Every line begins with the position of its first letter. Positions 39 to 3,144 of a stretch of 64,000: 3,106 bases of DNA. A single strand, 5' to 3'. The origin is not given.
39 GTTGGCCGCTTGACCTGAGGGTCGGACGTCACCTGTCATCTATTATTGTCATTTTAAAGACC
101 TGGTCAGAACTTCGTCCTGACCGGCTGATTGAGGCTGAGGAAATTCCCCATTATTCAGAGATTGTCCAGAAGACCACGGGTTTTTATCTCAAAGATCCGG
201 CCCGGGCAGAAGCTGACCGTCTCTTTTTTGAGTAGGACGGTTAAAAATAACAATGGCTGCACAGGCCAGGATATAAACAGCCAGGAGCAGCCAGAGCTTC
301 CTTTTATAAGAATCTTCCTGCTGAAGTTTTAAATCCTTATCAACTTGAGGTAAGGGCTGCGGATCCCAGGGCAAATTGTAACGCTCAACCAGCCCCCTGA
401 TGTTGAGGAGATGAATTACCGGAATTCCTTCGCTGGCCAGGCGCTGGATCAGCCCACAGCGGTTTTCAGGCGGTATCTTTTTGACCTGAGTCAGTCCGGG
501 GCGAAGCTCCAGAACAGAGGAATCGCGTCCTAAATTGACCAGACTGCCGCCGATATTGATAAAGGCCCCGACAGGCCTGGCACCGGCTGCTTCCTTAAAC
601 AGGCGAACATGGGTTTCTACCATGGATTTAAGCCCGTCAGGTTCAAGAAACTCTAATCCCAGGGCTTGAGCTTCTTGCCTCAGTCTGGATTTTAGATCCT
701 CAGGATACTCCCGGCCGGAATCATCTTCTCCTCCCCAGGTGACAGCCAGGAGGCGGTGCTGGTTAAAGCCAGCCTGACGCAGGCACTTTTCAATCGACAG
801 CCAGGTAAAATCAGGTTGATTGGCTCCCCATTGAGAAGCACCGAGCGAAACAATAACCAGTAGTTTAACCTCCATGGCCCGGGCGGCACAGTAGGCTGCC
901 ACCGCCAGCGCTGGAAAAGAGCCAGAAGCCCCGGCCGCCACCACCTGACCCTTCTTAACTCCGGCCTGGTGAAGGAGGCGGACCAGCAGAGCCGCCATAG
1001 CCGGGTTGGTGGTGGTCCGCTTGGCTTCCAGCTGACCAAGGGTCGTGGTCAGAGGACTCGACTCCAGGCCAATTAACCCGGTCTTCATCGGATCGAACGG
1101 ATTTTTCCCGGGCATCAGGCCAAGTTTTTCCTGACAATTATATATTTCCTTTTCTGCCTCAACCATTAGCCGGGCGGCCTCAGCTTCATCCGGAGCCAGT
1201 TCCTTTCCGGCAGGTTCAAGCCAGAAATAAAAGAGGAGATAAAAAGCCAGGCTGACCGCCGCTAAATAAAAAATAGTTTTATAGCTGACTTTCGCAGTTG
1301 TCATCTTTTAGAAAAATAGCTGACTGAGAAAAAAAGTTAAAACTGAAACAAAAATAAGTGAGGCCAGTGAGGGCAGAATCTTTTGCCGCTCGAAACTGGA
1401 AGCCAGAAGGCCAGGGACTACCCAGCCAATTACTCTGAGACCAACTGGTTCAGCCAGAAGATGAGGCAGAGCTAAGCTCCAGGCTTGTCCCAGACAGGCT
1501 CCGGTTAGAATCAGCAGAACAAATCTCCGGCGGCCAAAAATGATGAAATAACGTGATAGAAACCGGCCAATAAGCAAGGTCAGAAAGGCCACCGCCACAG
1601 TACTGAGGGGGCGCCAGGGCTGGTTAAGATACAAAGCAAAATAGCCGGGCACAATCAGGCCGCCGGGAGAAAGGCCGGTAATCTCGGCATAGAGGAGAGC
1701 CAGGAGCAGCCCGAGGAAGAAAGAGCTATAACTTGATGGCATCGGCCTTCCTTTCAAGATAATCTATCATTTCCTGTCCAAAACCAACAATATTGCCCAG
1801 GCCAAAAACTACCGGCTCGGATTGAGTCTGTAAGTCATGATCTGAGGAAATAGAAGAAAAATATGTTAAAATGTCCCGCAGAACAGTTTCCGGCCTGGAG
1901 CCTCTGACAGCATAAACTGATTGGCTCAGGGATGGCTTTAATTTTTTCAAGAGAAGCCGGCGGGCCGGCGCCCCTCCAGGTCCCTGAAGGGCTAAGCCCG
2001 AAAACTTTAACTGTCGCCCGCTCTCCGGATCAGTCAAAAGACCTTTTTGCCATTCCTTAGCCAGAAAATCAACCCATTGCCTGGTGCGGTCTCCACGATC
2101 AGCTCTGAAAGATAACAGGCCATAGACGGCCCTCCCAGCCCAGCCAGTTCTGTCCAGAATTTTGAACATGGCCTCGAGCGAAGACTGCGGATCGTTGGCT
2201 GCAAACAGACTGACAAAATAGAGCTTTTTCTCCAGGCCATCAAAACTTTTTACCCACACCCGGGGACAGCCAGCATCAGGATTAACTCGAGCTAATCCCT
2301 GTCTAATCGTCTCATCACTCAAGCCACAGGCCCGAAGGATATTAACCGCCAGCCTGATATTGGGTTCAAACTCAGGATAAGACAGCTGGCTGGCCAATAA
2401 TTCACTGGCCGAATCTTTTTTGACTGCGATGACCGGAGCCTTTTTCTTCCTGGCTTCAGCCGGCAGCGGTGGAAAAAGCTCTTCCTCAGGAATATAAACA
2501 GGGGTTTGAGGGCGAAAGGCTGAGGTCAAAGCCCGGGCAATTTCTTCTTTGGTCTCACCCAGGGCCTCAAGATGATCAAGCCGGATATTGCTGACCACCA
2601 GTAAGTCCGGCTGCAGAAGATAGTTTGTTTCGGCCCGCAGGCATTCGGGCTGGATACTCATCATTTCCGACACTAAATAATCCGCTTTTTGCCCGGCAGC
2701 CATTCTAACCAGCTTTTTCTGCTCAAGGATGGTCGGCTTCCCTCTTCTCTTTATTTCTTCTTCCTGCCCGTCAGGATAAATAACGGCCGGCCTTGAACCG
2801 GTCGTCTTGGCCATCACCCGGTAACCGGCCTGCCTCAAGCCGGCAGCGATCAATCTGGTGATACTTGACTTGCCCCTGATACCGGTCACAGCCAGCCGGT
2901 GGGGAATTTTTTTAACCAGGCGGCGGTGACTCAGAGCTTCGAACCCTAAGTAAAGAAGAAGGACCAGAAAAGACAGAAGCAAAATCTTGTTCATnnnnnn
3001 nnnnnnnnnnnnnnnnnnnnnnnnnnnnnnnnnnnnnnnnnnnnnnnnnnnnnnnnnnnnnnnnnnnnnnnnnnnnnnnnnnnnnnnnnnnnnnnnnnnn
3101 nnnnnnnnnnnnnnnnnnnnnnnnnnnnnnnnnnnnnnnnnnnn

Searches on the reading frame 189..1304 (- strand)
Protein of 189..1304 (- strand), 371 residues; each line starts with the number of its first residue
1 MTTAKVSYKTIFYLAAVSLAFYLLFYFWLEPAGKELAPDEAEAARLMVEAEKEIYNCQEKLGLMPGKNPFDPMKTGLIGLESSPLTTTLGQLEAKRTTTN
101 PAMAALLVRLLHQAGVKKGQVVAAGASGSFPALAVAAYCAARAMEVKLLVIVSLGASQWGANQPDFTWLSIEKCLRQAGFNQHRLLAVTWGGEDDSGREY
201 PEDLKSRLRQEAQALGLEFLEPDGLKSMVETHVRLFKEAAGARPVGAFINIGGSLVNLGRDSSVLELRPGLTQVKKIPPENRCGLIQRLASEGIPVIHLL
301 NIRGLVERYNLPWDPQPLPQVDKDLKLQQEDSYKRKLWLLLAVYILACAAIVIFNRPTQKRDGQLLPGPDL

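Call 7: search_protein_families(library=pfam, proteins=[window:189-1304:-], max_evalue=0.01)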
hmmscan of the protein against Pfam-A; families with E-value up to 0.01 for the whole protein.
window:189-1304:- (371 aa): 0 families

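Call 21: search_protein_families(library=ncbifam, proteins=[window:189-1304:-], max_evalue=0.01)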
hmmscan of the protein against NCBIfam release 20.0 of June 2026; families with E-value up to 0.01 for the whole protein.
window:189-1304:- (371 aa): 1 family
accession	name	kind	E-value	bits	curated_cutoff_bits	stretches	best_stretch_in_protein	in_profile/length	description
TIGR04332.1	gamma_Glu_sys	subfamily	2.6e-98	329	100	1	16-319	5-307/307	poly-gamma-glutamate system protein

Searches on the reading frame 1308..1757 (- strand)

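Call 7: search_protein_families(library=pfam, proteins=[window:1308-1757:-], max_evalue=0.01)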
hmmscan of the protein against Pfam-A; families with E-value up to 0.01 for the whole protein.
window:1308-1757:- (149 aa): 1 family
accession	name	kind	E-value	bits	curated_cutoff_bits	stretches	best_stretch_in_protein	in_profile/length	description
PF14102.11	Caps_synth_CapC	-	1.4e-35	122.7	27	1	15-129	1-117/119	Capsule biosynthesis CapC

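Call 21: search_protein_families(library=ncbifam, proteins=[window:1308-1757:-], max_evalue=0.01)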
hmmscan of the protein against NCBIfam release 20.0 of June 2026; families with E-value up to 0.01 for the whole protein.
window:1308-1757:- (149 aa): 2 families
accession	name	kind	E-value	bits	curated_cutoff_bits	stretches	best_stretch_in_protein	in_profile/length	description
TIGR04011.1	poly_gGlu_PgsC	equivalog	7.2e-36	123.4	96.45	1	15-141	3-131/132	poly-gamma-glutamate biosynthesis protein PgsC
TIGR03426.1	shape_MreD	equivalog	0.0082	16.1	34.85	1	12-62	54-104/154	rod shape-determining protein MreD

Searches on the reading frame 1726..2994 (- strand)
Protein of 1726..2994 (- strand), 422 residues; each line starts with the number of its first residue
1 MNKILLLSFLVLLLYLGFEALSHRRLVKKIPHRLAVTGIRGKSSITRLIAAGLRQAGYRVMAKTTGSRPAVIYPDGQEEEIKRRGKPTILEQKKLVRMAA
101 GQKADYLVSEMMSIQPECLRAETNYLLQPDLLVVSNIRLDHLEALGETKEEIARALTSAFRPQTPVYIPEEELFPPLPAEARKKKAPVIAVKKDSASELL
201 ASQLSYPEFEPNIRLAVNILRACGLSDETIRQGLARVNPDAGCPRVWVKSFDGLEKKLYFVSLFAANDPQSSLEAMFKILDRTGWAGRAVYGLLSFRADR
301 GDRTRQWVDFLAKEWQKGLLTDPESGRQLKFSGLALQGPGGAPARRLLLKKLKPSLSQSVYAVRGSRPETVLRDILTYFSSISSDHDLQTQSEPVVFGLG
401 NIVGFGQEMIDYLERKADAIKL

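Call 7: search_protein_families(library=pfam, proteins=[window:1726-2994:-], max_evalue=0.01)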
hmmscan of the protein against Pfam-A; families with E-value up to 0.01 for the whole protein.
window:1726-2994:- (422 aa): 1 family
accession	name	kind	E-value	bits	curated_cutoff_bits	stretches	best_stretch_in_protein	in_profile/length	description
PF08245.18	Mur_ligase_M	-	4.6e-11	43.5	24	1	36-213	1-168/200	Mur ligase middle domain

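Call 10: find_related_loci(query=window:1726-2994:-, collection=genome_contigs, flank=6000)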
Query window:1726-2994:- (422 aa) in genome_contigs; peptide patterns used: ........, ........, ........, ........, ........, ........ (x = any residue, [..] = any of these).
137 stretches matched a pattern; 35 encode a relative of the query (tblastn E <= 1e-3); 34 distinct loci.
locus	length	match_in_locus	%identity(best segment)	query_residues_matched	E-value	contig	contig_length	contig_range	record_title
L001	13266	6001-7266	90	1-422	0e+0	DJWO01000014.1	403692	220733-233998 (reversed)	MAG TPA_asm: Candidatus Aminicenantes bacterium UBA6228 UBA6228_contig_5762, whole genome shotgun sequence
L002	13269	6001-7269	74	1-422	0e+0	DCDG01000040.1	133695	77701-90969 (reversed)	MAG TPA_asm: Candidatus Aminicenantes bacterium UBA1061 UBA1061_contig_183, whole genome shotgun sequence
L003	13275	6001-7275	69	1-422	0e+0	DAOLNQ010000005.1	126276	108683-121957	MAG TPA_asm: Candidatus Saccharicenans sp. isolate AMR_MDS_4783 NODE_144_length_126276_cov_50.928300, whole genome shotg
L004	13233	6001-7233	59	19-422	2e-160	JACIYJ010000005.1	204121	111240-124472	MAG: Candidatus Aminicenantes bacterium isolate MAG-75 Aminicenantales_E3_bin29_Scaffold_5, whole genome shotgun sequenc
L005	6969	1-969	65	103-422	7e-135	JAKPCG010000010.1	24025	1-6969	MAG: Acidobacteriota bacterium isolate JPMR_maxbin.012 k141_603707, whole genome shotgun sequence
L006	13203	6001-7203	52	7-422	3e-122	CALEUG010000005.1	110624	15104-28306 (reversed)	MAG: uncultured bacterium isolate R1_Bin_MAXBIN__085_1 genome assembly, contig: c_000001923440, whole genome shotgun seq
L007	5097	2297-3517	50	1-422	1e-122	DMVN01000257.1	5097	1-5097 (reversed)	MAG TPA_asm: Acidobacteria bacterium isolate UBA10528 contig_32178, whole genome shotgun sequence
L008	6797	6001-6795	73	1-265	7e-121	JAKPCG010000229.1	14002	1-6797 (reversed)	MAG: Acidobacteriota bacterium isolate JPMR_maxbin.012 k141_264017, whole genome shotgun sequence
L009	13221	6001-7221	49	1-422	8e-120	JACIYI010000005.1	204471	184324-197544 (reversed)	MAG: Candidatus Aminicenantes bacterium isolate MAG-74 Aminicenantales_C3_bin33_Scaffold_5, whole genome shotgun sequenc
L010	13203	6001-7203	51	7-422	2e-118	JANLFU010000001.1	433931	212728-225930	MAG: Candidatus Saccharicenans sp. isolate A05DMB19 NODE_1_length_433931_cov_34.804960, whole genome shotgun sequence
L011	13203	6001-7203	51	7-422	4e-117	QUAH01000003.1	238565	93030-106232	MAG: Candidatus Saccharicenans subterraneus isolate BY38 NODE_53_length_238565_cov_113.494_ID_1478518, whole genome shot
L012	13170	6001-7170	51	18-422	3e-114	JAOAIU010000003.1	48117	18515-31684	MAG: Candidatus Saccharicenans sp. isolate SKW99 k141_767070, whole genome shotgun sequence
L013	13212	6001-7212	46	4-422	2e-109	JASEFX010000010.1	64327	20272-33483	MAG: Candidatus Saccharicenans sp. isolate Yes49-19 NODE_10_length_64327_cov_6.170354, whole genome shotgun sequence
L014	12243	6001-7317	45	5-422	9e-113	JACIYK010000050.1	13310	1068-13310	MAG: Candidatus Aminicenantes bacterium isolate MAG-76 Aminicenantales_C3_bin34_Scaffold_50, whole genome shotgun sequen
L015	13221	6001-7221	49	1-422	3e-107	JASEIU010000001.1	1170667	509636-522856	MAG: Candidatus Saccharicenans sp. isolate Yes71-14 NODE_1_length_1170667_cov_69.467931, whole genome shotgun sequence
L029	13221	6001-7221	50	1-422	2e-120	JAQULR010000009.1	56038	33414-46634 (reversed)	MAG: Acidobacteriota bacterium isolate STD1_135 NODE_1084_length_56038_cov_29.715727_Sandtown_D1, whole genome shotgun s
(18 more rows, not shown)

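Call 11: find_encoding_contigs(protein=window:1726-2994:-, flank=6000, max_places=6)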
Protein window:1726-2994:- (422 aa): 4 contigs read that carry it; 4 places shown.
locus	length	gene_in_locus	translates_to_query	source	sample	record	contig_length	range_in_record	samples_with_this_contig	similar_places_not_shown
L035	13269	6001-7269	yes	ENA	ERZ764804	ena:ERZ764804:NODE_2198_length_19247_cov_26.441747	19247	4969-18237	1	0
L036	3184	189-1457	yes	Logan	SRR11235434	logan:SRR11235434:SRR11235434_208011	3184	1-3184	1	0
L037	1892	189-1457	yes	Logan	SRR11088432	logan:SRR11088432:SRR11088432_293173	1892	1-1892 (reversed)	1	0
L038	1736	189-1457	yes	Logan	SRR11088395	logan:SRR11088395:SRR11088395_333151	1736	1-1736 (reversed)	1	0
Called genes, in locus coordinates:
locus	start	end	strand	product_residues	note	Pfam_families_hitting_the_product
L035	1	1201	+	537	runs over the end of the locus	PF00496:SBP_bac_5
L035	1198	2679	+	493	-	PF00672:HAMP, PF00512:HisKA, PF02518:HATPase_c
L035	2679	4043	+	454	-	PF00072:Response_reg, PF00158:Sigma54_activat, PF14532:Sigma54_activ_2, PF00004:AAA (weak), PF07724:AAA_2 (weak), PF07728:AAA_5, PF25601:AAA_lid_14, PF02954:HTH_8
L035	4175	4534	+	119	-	PF00072:Response_reg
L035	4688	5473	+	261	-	PF01937:ARMT1-like_dom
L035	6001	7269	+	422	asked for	PF08245:Mur_ligase_M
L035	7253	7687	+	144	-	PF14102:Caps_synth_CapC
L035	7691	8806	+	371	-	-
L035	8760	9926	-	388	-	-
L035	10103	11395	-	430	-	-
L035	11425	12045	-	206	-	-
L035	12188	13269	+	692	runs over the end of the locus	PF04389:Peptidase_M28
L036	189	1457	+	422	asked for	PF08245:Mur_ligase_M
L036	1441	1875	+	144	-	PF14102:Caps_synth_CapC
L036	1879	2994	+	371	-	-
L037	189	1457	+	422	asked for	PF08245:Mur_ligase_M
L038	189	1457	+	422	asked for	PF08245:Mur_ligase_M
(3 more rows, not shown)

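Call 20: search_protein_families(library=pfam, proteins=[L015:4599-5939:+, L015:3935-4573:+, L015:3874-4596:-, L029:4523-5863:+, L015:3561-3788:+, L015:7642-8760:+, L015:8714-9895:-], max_evalue=0.01)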
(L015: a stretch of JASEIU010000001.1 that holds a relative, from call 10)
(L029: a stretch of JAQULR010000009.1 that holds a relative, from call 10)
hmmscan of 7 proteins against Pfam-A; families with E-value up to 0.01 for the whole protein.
L015:4599-5939:+ (446 aa): 3 families
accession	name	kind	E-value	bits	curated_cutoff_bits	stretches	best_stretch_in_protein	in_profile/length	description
PF00557.29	Peptidase_M24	-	1.1e-58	198.9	23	1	220-419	3-207/208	Metallopeptidase family M24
PF05195.22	AMP_N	-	3.3e-16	59.5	24.6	1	33-145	1-120/121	Aminopeptidase P, N-terminal domain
PF01321.24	Creatinase_N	-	1.8e-05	25.7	22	0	40-102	8-57/128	Creatinase/Prolidase N-terminal domain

L015:3935-4573:+ (212 aa): 0 families

L015:3874-4596:- (240 aa): 10 families
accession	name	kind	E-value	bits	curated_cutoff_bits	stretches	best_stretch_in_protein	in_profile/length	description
PF03266.21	NTPase_1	-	8.2e-38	130.3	23.9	1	67-229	1-167/168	NTPase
PF13401.12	AAA_22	-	9.3e-05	23.2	27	1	68-182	8-106/130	AAA domain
PF24883.2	NPHP3_N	-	0.00036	21.2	24.8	1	67-93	24-50/164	Nephrocystin 3, N-terminal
PF13191.12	AAA_16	-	0.00099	20.1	32.6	1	66-93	25-52/167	AAA ATPase domain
PF13207.12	AAA_17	-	0.0016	19.2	27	1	71-108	1-38/136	AAA domain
PF01443.25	Viral_helicase1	-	0.0028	18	21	1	69-170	2-71/228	Viral superfamily 1 RNA helicase core domain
PF13555.12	AAA_29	-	0.0043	17.2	27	1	59-82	17-39/61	P-loop containing region of AAA domain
PF02492.25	cobW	-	0.0055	16.8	20.7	1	68-94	3-29/180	CobW/HypB/UreG, nucleotide-binding domain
PF04317.18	DUF463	-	0.0055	16.1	25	1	66-90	1-25/443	YcjX-like family, DUF463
PF20720.3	nSTAND3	-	0.0072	16.5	27.2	0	56-92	8-44/155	Novel STAND NTPase 3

L029:4523-5863:+ (446 aa): 3 families
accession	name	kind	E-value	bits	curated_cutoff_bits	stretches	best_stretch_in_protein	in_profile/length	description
PF00557.29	Peptidase_M24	-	1.8e-58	198.2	23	1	220-420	3-208/208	Metallopeptidase family M24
PF05195.22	AMP_N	-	1.4e-18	67.2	24.6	1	33-145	1-120/121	Aminopeptidase P, N-terminal domain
PF01321.24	Creatinase_N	-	5.1e-05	24.2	22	0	66-102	22-58/128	Creatinase/Prolidase N-terminal domain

L015:3561-3788:+ (75 aa): 0 families

L015:7642-8760:+ (372 aa): 0 families

L015:8714-9895:- (393 aa): 1 family
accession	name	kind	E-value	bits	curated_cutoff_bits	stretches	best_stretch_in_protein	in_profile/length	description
PF24827.1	AstE_AspA_cat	-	0.00021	21.4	25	1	178-245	55-128/192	Succinylglutamate desuccinylase/Aspartoacylase catalytic domain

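Call 21: search_protein_families(library=ncbifam, proteins=[window:1726-2994:-, L015:4599-5939:+, L015:3935-4573:+], max_evalue=0.01)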
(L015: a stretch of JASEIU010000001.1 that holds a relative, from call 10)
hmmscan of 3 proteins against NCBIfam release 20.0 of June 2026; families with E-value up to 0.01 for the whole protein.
window:1726-2994:- (422 aa): 13 families
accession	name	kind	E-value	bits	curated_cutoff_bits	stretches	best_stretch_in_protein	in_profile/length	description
TIGR04012.1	poly_gGlu_PgsB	equivalog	1e-78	264.7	222.7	1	4-413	2-380/380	poly-gamma-glutamate synthase PgsB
TIGR01499.1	folC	subfamily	3.6e-09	36.5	162.65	1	127-205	131-211/400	bifunctional protein FolC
NF008101.0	PRK10846.1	equivalog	5.7e-05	22.1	360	1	124-188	156-220/422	bifunctional tetrahydrofolate synthase/dihydrofolate synthase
TIGR01085.1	murE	subfamily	6.8e-05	22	257.3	1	34-143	88-192/472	UDP-N-acetylmuramyl-tripeptide synthetase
TIGR01143.1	murF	subfamily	0.00033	19.7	288.6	0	99-155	121-175/418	UDP-N-acetylmuramoyl-tripeptide--D-alanyl-D-alanine ligase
NF001126.0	PRK00139.1-4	equivalog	0.00038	19.1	373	1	34-143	107-208/486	UDP-N-acetylmuramoyl-L-alanyl-D-glutamate--2,6-diaminopimelate ligase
NF053648.1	pMurE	equivalog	0.00085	18.2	600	1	32-156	99-220/464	pseudomurein biosynthesis peptide ligase pMurE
NF008896.0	PRK11929.1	equivalog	0.0015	16.4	1023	0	34-115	115-191/965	bifunctional UDP-N-acetylmuramoyl-L-alanyl-D-glutamate--2,6-diaminopimelate ligase MurE/UDP-N-acetylmuramoyl-tripeptide--D-alanyl-D-alanine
TIGR02068.2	cya_phycin_syn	equivalog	0.0038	15.3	850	0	28-66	477-514/862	cyanophycin synthetase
TIGR01082.1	murC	equivalog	0.004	16.3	335.1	0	126-157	165-195/449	UDP-N-acetylmuramate--L-alanine ligase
TIGR01087.1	murD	equivalog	0.0052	15.9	211.95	0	32-61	105-134/441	UDP-N-acetylmuramoyl-L-alanine--D-glutamate ligase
NF010623.0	PRK14016.1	subfamily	0.0067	14.6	877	0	29-65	479-514/871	cyanophycin synthetase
NF047860.1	Tet-DihydfolSynFolCMyb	equivalog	0.0093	14.9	700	0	127-166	179-218/468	bifunctional tetrahydrofolate synthase/dihydrofolate synthase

L015:4599-5939:+ (446 aa): 15 families
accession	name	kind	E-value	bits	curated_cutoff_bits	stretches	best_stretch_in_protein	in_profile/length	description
NF008131.0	PRK10879.1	equivalog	2.5e-73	247.4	465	1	30-444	3-435/438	Xaa-Pro aminopeptidase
NF040821.1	dipep_PepQ_Arch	equivalog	2.8e-43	148.2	630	1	187-428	98-340/346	Xaa-Pro dipeptidase PepQ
NF007310.0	PRK09795.1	equivalog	4e-34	118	393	1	200-433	116-354/361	aminopeptidase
NF038259.1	ectoine_DoeA_2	exception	6.8e-20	71.1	575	1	182-427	124-377/386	ectoine hydrolase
NF010133.0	PRK13607.1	equivalog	1.7e-18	66.7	339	1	198-346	148-294/443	Xaa-Pro dipeptidase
TIGR00500.1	met_pdase_I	equivalog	3.2e-16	59.6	171.35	1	211-406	3-208/247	type I methionyl aminopeptidase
NF011720.0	PRK15173.1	subfamily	6.7e-14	51.6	420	1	193-433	97-338/343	peptidase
NF011173.0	PRK14575.1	equivalog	8.2e-14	51.4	850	1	193-433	160-401/406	putative peptidase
TIGR02993.1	ectoine_eutD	equivalog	1.4e-13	50.8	613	1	190-433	137-386/391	ectoine hydrolase DoeA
NF011174.0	PRK14576.1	subfamily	1.3e-10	40.7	487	1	192-427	158-395/405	putative endopeptidase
NF008970.0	PRK12318.1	equivalog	1.7e-10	40.6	267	1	210-401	42-244/291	methionyl aminopeptidase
NF043017.1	DimsulpropLyDddP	equivalog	2e-08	33.5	600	1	205-428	199-435/443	dimethylsulfonioproprionate lyase DddP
TIGR00501.1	met_pdase_II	equivalog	2.5e-06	27.3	222.65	1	221-399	9-189/295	type II methionyl aminopeptidase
NF009533.0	PRK12897.1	equivalog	0.0015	17.9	488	0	210-399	3-202/248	type I methionyl aminopeptidase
NF005583.0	PRK07281.1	equivalog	0.0056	16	445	0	336-367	27-58/286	methionyl aminopeptidase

L015:3935-4573:+ (212 aa): 0 families
